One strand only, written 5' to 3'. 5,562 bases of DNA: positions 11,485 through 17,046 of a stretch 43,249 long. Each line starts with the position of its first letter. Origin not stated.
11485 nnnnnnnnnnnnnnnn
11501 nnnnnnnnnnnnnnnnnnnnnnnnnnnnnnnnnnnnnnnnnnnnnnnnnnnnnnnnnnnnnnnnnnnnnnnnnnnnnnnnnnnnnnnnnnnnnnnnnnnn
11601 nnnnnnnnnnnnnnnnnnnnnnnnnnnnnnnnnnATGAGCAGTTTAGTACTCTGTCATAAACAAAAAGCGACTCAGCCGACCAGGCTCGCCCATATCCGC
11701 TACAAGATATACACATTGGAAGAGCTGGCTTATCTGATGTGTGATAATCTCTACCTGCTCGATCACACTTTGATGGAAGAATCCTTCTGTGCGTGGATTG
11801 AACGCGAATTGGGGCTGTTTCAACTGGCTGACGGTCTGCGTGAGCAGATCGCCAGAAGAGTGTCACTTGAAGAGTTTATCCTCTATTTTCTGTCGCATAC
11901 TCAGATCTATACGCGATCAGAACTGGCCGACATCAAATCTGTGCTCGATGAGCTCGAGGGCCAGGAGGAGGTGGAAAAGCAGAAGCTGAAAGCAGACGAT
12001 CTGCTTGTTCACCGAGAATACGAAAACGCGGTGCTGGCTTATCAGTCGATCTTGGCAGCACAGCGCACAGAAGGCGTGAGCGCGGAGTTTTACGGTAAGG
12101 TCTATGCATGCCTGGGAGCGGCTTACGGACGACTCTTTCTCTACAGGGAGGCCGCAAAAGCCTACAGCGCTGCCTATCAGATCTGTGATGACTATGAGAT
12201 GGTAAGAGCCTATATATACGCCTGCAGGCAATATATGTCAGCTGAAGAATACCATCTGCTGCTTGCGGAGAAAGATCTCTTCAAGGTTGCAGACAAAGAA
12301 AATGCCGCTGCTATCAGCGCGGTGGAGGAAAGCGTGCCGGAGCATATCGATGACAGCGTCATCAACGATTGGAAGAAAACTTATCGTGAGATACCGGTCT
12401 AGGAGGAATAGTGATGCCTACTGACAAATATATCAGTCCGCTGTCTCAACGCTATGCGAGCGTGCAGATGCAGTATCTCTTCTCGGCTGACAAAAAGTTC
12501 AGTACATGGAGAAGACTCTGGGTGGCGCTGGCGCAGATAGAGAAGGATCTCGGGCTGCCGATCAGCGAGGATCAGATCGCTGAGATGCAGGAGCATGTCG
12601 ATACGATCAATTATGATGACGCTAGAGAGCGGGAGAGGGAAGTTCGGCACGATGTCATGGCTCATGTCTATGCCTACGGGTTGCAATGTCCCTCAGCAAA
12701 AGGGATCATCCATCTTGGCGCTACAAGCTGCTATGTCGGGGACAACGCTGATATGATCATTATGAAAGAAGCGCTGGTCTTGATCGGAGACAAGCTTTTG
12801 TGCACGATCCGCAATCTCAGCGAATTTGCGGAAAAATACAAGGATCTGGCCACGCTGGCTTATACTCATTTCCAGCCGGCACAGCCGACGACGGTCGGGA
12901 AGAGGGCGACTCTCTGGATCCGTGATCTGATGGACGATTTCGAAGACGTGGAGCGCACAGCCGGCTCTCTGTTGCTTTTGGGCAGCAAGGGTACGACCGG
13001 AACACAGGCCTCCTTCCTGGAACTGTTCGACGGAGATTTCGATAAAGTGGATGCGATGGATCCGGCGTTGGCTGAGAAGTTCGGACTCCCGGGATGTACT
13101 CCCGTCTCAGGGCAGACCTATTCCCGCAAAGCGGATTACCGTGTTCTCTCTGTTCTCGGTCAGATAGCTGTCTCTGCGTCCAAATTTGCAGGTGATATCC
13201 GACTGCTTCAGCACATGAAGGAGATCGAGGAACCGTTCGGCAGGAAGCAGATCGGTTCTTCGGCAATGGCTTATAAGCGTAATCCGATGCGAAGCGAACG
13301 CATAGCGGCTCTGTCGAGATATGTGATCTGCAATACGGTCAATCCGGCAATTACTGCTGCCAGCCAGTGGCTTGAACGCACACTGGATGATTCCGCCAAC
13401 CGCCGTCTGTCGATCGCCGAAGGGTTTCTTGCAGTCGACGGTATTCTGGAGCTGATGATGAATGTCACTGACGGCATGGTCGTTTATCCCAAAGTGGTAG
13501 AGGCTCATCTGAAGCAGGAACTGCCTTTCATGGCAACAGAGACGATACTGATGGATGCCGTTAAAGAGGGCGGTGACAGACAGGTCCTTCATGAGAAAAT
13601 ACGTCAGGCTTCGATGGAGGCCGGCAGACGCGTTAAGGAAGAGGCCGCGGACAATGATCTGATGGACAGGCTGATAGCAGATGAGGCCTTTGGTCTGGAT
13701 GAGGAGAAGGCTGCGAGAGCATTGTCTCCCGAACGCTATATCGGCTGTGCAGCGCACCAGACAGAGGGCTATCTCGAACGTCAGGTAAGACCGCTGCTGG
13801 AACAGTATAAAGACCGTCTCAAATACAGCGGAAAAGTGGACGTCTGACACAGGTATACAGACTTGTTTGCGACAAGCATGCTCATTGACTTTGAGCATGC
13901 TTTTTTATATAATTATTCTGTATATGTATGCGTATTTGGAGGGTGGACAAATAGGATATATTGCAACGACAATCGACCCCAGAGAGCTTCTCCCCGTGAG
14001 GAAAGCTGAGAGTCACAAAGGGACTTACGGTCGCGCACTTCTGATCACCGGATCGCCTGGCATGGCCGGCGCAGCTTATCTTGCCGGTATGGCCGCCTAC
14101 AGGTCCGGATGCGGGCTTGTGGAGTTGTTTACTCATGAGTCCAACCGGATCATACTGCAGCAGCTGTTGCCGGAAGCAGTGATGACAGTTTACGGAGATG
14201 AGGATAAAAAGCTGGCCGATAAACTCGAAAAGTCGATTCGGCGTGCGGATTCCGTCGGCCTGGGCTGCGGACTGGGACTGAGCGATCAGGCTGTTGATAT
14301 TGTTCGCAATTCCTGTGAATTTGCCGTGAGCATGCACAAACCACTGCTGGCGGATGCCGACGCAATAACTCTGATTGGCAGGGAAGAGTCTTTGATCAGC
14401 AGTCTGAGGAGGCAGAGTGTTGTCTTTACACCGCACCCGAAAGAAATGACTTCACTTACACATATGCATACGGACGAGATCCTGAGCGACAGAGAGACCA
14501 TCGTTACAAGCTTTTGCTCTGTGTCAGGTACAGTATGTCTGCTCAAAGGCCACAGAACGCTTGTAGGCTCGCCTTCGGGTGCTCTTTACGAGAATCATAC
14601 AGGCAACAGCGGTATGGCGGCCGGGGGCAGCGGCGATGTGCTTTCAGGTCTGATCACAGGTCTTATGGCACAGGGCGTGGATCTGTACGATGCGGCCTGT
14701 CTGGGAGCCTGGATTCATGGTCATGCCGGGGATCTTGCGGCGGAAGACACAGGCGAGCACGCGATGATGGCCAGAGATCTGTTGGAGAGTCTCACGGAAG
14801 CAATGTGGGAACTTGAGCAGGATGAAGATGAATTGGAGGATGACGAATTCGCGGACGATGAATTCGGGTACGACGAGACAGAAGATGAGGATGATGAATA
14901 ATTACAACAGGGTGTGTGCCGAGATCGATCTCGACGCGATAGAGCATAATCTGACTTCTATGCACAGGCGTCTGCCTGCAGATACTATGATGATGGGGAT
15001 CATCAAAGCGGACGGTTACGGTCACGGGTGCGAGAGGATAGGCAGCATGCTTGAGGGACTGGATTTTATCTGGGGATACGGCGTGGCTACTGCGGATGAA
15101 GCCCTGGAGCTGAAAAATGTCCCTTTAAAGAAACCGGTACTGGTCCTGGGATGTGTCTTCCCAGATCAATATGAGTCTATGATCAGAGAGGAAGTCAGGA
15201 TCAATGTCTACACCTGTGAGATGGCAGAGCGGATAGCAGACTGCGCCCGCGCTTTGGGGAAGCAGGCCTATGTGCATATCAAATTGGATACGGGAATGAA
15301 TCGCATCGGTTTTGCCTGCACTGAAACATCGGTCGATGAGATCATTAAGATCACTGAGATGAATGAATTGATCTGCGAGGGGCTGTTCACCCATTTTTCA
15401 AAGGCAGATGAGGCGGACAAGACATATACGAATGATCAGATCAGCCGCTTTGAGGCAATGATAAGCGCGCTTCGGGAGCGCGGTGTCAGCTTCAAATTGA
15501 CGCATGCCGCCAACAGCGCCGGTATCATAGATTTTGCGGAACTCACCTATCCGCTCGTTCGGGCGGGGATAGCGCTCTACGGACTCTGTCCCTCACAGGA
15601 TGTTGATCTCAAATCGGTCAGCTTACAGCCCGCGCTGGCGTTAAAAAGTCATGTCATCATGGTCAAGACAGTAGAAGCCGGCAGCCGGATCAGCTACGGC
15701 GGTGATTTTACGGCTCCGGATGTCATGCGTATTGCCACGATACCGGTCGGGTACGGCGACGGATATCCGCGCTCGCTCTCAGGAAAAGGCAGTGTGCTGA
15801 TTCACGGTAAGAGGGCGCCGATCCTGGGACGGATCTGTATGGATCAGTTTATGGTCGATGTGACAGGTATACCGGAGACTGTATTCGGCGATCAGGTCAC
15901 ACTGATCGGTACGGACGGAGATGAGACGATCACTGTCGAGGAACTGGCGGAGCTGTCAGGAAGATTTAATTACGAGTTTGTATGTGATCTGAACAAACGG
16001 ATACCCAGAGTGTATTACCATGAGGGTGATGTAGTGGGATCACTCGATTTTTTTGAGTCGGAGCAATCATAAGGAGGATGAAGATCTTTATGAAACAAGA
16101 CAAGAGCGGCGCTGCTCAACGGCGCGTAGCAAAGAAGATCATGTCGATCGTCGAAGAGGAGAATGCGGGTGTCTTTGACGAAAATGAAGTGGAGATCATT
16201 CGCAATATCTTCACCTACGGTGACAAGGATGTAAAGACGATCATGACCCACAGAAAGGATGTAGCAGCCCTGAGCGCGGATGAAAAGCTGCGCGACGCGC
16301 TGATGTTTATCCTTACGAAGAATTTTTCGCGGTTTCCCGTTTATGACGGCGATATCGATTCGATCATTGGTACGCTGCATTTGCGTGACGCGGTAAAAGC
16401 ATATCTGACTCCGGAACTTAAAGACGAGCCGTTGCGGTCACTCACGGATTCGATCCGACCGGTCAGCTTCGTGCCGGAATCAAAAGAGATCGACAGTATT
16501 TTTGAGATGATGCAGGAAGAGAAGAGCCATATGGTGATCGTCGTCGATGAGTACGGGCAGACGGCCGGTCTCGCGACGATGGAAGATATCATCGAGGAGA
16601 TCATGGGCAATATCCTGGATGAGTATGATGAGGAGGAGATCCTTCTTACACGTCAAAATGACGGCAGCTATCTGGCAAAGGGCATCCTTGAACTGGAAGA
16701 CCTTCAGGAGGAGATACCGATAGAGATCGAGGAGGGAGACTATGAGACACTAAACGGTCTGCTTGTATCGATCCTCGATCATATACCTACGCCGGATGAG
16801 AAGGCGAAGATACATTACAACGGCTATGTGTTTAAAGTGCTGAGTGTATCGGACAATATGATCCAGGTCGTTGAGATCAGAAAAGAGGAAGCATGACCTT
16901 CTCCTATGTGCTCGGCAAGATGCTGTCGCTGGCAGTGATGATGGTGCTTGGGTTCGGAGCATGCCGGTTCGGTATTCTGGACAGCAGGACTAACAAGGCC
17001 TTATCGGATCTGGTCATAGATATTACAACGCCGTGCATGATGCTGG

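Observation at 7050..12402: Uncharacterised three-gene cassette (giant scaffold-like protein + degenerate Hsp70-fold protein + TPR protein) fused into the pyrH-frr-uppS-cdsA-dxr-rseP core operon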

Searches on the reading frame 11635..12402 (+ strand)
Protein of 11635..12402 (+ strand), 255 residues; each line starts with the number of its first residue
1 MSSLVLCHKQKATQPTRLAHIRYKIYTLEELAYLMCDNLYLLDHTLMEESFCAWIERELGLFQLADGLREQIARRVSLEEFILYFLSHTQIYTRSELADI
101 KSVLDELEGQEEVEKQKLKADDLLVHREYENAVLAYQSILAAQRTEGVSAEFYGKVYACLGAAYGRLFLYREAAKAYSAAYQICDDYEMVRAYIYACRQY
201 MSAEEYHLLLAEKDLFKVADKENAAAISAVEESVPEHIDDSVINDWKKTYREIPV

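Call 3: search_protein_families(library=pfam, proteins=[window:11635-12402:+], max_evalue=0.01)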
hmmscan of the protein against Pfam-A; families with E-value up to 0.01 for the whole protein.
window:11635-12402:+ (255 aa): 0 families
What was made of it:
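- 11635..12402 (+): ORF3, 255 aa: conserved N-terminal domain (aa 1-105) plus a TPR-like region (aa about 112-205). No Pfam hit for the window protein (call 3).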

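Call 8: search_protein_families(library=ncbifam, proteins=[window:11635-12402:+], max_evalue=1)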
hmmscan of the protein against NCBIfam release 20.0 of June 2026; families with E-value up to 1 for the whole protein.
window:11635-12402:+ (255 aa): 3 families
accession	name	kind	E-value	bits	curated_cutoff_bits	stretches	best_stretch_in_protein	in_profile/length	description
NF001974.0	PRK00756.1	subfamily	0.023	14.3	295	1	150-227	25-103/197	acyltransferase NodA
TIGR04245.1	nodulat_NodA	subfamily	0.033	13.7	175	1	150-228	21-100/193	NodA family N-acyltransferase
TIGR00682.1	lpxK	equivalog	0.11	11.6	91.95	1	152-238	222-311/324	tetraacyldisaccharide 4'-kinase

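Call 9: search_protein_families(library=padloc, proteins=[window:11635-12402:+], max_evalue=1)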
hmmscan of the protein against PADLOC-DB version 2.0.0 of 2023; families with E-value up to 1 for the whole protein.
window:11635-12402:+ (255 aa): 0 families

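Call 16: search_solved_structures(query=window:11635-12399:+, max_evalue=10)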
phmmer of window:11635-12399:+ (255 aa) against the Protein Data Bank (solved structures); distinct sequences matched with E-value up to 10: 2.
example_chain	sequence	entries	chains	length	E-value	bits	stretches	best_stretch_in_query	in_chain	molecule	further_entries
6vbu_8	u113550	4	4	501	0.032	17.4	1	129-206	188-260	Bardet-Biedl syndrome 8 protein | Tetratricopeptide repeat domain 8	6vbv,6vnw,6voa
6xt9_H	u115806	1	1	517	0.095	15.8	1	129-205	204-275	Tetratricopeptide repeat domain 8 isoform 2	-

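Call 31: find_homologous_proteins(query=window:11635-12399:+, max_evalue=0.001)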
Query window:11635-12399:+ (255 aa): 162 proteins with E <= 0.001 among 1056 candidates; the best 120 are listed.
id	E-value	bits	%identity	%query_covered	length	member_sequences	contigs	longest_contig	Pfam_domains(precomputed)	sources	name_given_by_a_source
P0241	2.0e-160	550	100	100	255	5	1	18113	-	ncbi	-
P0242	1.6e-141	488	87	100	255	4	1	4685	-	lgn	-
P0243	6.2e-138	476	84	100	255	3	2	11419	-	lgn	-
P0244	1.3e-124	433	78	100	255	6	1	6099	-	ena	-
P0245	4.4e-121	421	76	100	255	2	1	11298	-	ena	-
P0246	2.8e-119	415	74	100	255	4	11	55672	-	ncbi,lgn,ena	-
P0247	7.4e-118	411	73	98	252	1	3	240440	-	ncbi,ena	-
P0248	1.0e-115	404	71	100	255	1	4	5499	-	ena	-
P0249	1.5e-73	266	48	100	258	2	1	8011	-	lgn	-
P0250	3.7e-73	264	49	100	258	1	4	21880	-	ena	-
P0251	5.7e-73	264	49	100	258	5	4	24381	-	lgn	-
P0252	8.2e-73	263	48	100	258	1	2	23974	-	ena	-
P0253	1.1e-72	263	48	100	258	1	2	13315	-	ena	-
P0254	1.2e-72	263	48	100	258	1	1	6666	-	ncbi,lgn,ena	-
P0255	1.4e-72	262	48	100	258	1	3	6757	-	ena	-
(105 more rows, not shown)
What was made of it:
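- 11635..12402 (+): Some homologues are named 'tetratricopeptide (TPR) repeat protein' by JGI (call 31).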

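Call 40: search_solved_structures(query=A3, max_evalue=10)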
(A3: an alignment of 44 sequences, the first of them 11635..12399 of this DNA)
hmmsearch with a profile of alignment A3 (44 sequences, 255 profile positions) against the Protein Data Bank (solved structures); distinct sequences matched with E-value up to 10: 10.
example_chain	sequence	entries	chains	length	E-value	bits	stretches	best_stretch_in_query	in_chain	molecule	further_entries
3uq3_A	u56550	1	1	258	0.0072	19.2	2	108-225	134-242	Heat shock protein STI1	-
4cgu_A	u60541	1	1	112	0.083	15.7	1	112-148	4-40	TPR REPEAT-CONTAINING PROTEIN ASSOCIATED WITH HSP90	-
2l6j_A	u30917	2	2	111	0.086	15.6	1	112-148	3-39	TPR repeat-containing protein associated with Hsp90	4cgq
2lsu_A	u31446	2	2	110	0.099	15.4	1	112-148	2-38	TPR repeat-containing protein associated with Hsp90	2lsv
6vbu_8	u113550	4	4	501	0.2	14.5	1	159-204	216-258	Bardet-Biedl syndrome 8 protein | Tetratricopeptide repeat domain 8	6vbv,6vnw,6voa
8ump_A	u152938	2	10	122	0.29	13.9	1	124-225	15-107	T33-ml35-redesigned-TPR-domain-fold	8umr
3upv_A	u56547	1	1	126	0.29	13.9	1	114-226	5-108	Heat shock protein STI1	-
2vyi_A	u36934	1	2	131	0.65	12.8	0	152-194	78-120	SGTA PROTEIN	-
5hrz_A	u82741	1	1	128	1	12.1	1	96-188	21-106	TPR domain protein 1na0C3_3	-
6vl6_A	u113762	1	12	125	2.6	10.8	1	96-183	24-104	T33_dn2A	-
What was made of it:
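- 11635..12402 (+): Profile hits to Sti1 TPR (E 0.007), Tah1 and SGTA (call 40).
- On TPR repeat proteins (ORF3): Profile hits to Sti1, Tah1 and TTC8 TPRs at E 0.007-0.2 (calls 16, 40).
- Closest known: TPR co-chaperones of Hsp70/Hsp90. Same: They are the best, though weak, PDB profile matches of the ORF3 TPR region (E 0.007-0.65, call 40).
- The best PDB profile hits of ORF3 are the Hsp70/Hsp90 co-chaperone TPRs Sti1, Tah1 and SGTA, but only weakly (E 0.007-0.65, call 40).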

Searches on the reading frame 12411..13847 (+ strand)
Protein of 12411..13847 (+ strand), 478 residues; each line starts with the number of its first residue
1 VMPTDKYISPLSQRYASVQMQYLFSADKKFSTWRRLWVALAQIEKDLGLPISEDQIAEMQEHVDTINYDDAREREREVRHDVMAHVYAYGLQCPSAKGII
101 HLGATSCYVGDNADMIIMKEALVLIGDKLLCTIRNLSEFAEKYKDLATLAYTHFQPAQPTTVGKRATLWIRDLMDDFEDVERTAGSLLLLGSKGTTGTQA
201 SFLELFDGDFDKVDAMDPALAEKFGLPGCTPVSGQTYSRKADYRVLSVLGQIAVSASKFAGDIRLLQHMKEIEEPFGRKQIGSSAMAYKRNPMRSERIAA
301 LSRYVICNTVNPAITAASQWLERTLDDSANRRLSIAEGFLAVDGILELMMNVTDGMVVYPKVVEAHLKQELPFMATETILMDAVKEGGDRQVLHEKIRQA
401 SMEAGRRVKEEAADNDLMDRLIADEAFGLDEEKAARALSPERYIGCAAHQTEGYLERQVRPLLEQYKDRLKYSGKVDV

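Call 3: search_protein_families(library=pfam, proteins=[window:12411-13847:+], max_evalue=0.01)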
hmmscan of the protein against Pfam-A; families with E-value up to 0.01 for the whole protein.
window:12411-13847:+ (478 aa): 2 families
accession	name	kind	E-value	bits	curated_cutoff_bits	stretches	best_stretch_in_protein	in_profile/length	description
PF00206.25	Lyase_1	-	1.7e-21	77.4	27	1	60-305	69-310/312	Lyase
PF10397.14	ADSL_C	-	2.3e-19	69.9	32.7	1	372-452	1-77/79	Adenylosuccinate lyase C-terminus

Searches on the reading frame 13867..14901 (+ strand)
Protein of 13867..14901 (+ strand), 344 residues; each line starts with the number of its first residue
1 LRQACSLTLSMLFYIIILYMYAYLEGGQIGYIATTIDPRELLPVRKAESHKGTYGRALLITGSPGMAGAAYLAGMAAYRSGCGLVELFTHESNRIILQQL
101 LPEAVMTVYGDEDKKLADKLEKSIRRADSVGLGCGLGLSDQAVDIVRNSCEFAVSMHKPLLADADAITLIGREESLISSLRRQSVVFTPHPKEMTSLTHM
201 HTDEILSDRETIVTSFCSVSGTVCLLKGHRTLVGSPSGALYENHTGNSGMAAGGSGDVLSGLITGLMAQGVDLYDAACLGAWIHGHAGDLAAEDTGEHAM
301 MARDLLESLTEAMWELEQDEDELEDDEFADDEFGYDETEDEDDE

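Call 3: search_protein_families(library=pfam, proteins=[window:13867-14901:+], max_evalue=0.01)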
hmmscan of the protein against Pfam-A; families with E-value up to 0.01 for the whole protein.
window:13867-14901:+ (344 aa): 1 family
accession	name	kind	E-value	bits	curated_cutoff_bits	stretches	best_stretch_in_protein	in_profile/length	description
PF01256.23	Carb_kinase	-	2.6e-54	184.7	27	1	58-309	2-240/242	NAD(P)H-hydrate dehydratase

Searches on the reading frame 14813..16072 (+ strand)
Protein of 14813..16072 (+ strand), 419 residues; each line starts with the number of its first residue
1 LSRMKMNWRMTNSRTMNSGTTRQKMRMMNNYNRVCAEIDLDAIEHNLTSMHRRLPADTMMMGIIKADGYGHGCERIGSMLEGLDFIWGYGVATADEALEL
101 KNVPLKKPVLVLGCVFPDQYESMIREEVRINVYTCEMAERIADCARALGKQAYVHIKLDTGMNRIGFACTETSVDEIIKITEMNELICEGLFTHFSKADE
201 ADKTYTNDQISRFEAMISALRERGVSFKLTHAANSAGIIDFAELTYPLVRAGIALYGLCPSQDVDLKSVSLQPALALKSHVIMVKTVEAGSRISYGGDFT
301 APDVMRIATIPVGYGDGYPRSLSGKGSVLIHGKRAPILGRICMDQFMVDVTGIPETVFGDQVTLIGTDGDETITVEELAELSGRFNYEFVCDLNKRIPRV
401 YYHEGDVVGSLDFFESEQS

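Call 3: search_protein_families(library=pfam, proteins=[window:14813-16072:+], max_evalue=0.01)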
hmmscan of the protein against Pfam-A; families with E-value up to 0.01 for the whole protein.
window:14813-16072:+ (419 aa): 2 families
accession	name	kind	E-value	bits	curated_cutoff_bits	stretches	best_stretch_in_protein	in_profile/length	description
PF01168.26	Ala_racemase_N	-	5e-58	196.8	24.1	1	38-260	1-220/220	Alanine racemase, N-terminal domain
PF00842.27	Ala_racemase_C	-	2.3e-50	169.9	25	1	275-401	2-127/127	Alanine racemase, C-terminal domain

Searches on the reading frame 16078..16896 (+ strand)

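Call 93: search_protein_families(library=pfam, proteins=[window:16078-16896:+], max_evalue=0.00001)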
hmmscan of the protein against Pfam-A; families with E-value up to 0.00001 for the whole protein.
window:16078-16896:+ (272 aa): 2 families
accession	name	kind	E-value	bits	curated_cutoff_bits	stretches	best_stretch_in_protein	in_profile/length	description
PF03471.22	CorC_HlyC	-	2.1e-21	76.2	27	1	192-270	2-80/81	Transporter associated domain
PF00571.33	CBS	-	6.1e-16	58.9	24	2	52-109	1-55/57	CBS domain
